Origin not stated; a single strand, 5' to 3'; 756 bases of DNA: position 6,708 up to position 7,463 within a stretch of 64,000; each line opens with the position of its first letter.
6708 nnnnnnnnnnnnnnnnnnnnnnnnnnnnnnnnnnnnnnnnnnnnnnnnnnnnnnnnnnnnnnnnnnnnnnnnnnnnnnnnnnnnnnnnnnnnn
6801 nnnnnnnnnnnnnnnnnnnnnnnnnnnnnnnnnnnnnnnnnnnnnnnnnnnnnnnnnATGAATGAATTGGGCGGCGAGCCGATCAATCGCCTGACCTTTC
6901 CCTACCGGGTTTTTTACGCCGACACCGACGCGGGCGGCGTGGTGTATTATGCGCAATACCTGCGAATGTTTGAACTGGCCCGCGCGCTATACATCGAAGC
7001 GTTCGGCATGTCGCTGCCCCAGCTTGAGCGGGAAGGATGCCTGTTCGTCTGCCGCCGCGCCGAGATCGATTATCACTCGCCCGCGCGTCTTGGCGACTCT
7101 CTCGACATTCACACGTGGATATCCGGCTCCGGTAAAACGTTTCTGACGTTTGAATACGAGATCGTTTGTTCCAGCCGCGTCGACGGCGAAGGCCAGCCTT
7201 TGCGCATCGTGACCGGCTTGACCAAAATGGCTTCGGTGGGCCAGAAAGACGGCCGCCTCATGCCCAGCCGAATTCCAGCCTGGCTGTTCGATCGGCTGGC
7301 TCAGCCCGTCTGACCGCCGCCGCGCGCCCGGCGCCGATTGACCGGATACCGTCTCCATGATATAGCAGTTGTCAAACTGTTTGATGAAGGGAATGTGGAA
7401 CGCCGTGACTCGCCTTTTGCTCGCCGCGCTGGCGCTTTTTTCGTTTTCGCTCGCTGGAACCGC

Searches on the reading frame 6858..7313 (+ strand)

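Call 48: search_protein_families(library=pfam, proteins=[window:6858-7313:+], max_evalue=0.00001)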
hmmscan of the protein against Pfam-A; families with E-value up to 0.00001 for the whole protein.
window:6858-7313:+ (151 aa): 2 families
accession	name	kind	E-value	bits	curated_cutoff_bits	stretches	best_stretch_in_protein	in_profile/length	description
PF13279.12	4HBT_2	-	3e-17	63.6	25.5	1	21-143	4-118/122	Thioesterase-like superfamily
PF03061.28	4HBT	-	1.6e-15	57.6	20.6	1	26-107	1-75/79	Thioesterase superfamily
